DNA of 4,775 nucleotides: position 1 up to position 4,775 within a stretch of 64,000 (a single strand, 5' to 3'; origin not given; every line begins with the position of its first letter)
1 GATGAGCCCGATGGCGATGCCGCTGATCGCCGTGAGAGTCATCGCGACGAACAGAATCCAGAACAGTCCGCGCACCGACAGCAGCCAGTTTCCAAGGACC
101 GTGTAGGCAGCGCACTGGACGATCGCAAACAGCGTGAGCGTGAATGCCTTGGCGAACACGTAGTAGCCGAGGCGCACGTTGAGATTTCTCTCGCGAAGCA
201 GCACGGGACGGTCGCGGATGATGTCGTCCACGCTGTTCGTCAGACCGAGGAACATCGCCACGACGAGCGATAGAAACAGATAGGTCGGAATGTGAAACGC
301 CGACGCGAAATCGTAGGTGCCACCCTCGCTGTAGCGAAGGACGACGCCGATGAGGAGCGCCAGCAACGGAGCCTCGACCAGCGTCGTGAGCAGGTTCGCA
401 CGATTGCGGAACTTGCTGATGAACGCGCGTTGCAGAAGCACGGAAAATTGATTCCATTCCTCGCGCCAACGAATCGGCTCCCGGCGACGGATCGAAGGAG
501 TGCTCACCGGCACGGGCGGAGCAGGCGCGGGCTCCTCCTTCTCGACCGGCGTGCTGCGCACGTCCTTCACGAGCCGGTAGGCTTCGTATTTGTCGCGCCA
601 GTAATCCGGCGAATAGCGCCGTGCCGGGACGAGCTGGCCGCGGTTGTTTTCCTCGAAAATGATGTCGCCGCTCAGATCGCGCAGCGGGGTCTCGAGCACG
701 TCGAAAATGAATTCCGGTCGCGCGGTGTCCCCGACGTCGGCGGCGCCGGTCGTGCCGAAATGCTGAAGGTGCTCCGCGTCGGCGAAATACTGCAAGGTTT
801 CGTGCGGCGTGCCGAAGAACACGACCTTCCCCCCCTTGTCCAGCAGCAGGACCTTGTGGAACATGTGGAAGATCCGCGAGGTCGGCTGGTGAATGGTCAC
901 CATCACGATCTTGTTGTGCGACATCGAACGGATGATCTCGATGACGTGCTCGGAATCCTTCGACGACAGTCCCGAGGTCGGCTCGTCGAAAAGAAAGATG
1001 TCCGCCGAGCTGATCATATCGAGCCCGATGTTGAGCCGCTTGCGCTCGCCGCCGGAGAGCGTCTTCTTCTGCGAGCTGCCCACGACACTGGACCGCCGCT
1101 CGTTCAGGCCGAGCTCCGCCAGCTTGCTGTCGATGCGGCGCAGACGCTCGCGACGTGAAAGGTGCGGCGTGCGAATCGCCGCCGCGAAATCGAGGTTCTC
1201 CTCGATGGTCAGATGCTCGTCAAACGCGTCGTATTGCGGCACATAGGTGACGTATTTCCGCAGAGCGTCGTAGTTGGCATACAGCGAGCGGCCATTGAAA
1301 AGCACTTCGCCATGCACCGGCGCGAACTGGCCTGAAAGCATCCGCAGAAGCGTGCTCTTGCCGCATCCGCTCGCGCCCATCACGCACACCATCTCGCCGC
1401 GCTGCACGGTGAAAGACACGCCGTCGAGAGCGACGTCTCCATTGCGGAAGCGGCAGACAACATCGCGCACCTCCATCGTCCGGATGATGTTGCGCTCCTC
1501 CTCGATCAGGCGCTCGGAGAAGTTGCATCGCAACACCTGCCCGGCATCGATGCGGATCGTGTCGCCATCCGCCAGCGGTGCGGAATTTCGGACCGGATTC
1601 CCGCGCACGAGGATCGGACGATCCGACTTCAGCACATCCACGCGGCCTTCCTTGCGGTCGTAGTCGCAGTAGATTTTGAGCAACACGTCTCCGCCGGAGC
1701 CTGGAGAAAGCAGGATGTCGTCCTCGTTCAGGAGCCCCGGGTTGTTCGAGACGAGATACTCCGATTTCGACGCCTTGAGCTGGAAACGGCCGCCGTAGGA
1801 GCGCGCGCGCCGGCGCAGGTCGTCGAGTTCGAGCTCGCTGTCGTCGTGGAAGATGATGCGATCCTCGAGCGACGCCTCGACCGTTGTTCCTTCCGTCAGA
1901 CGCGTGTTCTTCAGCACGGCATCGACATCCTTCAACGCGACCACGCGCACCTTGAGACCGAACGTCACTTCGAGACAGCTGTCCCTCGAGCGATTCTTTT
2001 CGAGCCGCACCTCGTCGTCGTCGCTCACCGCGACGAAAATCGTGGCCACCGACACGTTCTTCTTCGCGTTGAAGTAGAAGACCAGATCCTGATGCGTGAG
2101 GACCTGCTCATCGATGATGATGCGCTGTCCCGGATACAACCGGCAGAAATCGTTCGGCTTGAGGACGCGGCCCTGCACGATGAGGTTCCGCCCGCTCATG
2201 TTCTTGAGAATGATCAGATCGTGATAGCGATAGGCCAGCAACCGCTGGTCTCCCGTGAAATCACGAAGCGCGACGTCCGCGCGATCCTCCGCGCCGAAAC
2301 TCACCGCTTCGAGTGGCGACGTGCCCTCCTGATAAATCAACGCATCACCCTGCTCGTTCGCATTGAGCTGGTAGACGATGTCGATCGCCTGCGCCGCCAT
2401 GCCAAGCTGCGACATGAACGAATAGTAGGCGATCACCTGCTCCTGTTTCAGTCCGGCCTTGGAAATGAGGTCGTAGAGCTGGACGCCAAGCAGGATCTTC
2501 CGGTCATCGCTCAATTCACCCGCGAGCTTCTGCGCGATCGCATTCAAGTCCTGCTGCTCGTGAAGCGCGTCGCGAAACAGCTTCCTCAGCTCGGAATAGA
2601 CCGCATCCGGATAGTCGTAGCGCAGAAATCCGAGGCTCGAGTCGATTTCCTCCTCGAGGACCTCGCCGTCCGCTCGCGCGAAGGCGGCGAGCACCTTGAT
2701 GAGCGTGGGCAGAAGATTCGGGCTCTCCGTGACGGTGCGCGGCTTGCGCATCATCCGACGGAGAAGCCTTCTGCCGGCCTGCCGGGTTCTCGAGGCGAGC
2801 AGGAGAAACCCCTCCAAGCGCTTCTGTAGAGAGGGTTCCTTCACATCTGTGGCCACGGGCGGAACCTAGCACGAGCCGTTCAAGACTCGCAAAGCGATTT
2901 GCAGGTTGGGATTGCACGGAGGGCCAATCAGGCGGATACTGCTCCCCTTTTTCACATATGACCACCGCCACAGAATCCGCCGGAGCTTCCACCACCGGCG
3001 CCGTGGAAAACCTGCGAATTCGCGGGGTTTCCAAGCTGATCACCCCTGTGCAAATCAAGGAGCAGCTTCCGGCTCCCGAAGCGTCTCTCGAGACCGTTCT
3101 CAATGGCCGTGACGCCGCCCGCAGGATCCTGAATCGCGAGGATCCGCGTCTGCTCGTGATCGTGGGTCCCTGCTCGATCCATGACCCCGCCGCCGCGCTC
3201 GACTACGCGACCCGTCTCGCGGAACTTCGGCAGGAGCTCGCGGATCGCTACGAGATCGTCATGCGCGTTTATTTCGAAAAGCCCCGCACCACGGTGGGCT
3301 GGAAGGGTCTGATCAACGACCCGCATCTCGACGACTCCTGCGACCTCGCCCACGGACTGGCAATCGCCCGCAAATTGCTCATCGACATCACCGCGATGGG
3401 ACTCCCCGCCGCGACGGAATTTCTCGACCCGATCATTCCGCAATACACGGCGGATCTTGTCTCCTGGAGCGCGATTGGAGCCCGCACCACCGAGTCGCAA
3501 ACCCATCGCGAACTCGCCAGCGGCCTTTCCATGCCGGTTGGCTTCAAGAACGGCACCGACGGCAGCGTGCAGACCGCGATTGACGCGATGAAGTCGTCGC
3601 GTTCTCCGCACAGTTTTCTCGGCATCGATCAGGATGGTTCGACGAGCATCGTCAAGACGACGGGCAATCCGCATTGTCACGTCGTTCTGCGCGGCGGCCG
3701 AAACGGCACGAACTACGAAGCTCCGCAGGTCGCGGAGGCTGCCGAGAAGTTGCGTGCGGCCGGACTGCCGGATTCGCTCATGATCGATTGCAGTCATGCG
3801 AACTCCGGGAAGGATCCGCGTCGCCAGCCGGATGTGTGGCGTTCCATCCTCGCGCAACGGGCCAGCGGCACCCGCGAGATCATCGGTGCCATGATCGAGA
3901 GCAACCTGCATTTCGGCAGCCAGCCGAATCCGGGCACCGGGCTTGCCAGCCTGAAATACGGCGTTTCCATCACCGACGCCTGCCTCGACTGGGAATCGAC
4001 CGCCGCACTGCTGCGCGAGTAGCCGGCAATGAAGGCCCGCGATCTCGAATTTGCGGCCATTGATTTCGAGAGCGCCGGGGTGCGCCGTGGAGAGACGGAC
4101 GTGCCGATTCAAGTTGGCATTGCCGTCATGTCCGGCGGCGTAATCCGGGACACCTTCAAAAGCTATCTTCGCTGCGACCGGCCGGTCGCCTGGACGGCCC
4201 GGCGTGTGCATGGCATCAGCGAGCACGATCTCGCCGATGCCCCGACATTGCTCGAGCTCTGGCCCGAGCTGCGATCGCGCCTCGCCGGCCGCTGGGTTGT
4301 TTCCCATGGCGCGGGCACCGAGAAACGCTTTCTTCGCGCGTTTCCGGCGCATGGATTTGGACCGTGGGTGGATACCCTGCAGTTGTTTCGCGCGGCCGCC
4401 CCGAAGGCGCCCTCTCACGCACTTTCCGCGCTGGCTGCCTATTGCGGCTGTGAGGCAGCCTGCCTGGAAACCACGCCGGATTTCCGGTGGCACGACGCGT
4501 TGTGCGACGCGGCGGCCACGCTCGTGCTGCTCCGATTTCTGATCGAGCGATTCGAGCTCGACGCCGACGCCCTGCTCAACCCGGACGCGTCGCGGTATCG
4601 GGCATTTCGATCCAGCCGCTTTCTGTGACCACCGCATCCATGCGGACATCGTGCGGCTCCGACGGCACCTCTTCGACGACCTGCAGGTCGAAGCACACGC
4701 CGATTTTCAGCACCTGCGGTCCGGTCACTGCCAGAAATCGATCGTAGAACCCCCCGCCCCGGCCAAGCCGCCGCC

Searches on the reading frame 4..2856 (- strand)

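Call 69: search_protein_families(library=pfam, proteins=[window:4-2856:-], max_evalue=0.001)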
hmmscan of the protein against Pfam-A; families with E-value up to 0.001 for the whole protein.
window:4-2856:- (951 aa): 5 families
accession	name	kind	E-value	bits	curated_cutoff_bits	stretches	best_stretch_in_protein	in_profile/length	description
PF00005.33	ABC_tran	-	4.3e-32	112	25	1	477-628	1-137/137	ABC transporter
PF01061.29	ABC2_membrane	-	5e-15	56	26.9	1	803-950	2-149/211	ABC-2 type transporter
PF05099.18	TerB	-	6.9e-05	23.6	24.4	1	53-121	5-75/118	Tellurite resistance protein TerB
PF19055.6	ABC2_membrane_7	-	0.00013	21.4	22.7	1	656-693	1-38/410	ABC-2 type transporter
PF02463.25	SMC_N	-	0.00025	21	40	1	255-661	61-203/220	RecF/RecN/SMC N terminal domain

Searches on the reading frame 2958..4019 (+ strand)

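Call 69: search_protein_families(library=pfam, proteins=[window:2958-4019:+], max_evalue=0.001)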
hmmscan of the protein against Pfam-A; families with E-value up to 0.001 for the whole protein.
window:2958-4019:+ (354 aa): 1 family
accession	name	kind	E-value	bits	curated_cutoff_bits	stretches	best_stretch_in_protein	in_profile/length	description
PF00793.26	DAHP_synth_1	-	3.2e-85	285.8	25.5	1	56-351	9-268/270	DAHP synthetase I family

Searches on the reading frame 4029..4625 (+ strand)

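Call 69: search_protein_families(library=pfam, proteins=[window:4029-4625:+], max_evalue=0.001)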
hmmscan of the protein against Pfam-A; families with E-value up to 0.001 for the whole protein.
window:4029-4625:+ (199 aa): 1 family
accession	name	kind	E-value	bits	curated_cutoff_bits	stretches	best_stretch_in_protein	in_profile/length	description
PF00929.31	RNase_T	-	3.5e-13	50.8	24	1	10-166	2-162/164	Exonuclease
